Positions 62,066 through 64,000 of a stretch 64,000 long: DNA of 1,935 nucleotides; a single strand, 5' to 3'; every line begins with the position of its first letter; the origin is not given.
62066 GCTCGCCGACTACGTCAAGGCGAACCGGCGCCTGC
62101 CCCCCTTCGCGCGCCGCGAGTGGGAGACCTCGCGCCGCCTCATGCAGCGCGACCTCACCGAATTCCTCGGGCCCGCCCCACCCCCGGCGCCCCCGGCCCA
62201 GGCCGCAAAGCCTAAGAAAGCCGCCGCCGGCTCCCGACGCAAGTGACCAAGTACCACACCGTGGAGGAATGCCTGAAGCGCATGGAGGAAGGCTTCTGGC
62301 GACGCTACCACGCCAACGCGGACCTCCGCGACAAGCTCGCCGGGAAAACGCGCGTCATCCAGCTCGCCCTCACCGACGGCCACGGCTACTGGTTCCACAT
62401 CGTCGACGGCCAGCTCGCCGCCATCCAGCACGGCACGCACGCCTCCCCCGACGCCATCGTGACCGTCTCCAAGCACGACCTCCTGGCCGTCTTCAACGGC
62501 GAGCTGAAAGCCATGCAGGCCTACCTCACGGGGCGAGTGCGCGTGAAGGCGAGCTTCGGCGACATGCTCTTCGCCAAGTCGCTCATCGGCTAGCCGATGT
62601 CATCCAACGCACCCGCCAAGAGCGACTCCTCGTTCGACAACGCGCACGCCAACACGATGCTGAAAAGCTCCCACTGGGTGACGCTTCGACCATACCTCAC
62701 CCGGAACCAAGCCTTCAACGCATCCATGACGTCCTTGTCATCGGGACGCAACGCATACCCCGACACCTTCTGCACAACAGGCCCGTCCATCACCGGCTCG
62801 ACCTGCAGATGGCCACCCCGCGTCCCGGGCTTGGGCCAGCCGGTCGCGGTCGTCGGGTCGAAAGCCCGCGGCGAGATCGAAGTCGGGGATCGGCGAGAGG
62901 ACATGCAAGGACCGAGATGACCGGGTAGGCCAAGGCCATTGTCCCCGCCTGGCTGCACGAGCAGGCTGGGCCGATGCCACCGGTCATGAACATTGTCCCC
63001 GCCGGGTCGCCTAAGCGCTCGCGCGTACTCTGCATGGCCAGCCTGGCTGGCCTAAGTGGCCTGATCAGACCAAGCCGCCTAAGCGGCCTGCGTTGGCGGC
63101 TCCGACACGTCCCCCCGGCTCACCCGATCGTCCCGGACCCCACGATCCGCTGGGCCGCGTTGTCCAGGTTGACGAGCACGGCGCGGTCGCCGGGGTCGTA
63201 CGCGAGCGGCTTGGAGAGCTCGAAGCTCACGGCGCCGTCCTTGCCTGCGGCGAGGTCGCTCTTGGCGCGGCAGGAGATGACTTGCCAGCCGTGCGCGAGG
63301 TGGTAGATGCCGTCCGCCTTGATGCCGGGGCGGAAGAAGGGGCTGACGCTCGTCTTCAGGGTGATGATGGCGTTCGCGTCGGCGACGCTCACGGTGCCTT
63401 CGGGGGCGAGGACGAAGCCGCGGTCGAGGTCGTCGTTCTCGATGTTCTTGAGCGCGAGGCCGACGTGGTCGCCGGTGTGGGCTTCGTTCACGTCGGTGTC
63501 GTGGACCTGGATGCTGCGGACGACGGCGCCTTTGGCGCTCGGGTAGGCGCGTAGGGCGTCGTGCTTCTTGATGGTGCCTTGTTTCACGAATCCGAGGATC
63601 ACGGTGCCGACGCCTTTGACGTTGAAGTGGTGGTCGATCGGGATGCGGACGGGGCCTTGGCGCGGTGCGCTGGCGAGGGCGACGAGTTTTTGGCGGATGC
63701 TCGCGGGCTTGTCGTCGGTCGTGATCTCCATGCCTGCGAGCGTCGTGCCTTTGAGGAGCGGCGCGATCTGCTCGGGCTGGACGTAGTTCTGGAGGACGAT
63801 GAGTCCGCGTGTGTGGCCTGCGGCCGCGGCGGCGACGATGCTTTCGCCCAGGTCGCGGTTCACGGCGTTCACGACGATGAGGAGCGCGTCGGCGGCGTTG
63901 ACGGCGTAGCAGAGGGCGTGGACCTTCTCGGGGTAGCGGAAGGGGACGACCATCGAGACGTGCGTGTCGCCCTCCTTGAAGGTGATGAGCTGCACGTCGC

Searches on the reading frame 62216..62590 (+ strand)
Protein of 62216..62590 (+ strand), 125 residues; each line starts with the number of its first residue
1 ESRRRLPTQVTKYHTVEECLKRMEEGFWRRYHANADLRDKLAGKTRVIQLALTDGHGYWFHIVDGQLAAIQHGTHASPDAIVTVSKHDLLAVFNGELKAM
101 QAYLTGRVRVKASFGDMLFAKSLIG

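Call 106: search_protein_families(library=pfam, proteins=[window:62216-62590:+], max_evalue=0.00001)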
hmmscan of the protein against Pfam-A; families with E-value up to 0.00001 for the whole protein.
window:62216-62590:+ (125 aa): 1 family
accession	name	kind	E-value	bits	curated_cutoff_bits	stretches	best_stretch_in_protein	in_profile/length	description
PF02036.22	SCP2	-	1.3e-10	42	21.3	1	34-122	12-95/101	SCP-2 sterol transfer family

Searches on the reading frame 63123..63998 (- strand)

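Call 106: search_protein_families(library=pfam, proteins=[window:63123-63998:-], max_evalue=0.00001)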
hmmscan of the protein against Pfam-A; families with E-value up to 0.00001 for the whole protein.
window:63123-63998:- (292 aa): 1 family
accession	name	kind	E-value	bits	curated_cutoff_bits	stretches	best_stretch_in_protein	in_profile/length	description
PF03144.31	GTP_EFTU_D2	-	7.8e-12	45.9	30.3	1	131-198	1-73/73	Elongation factor Tu domain 2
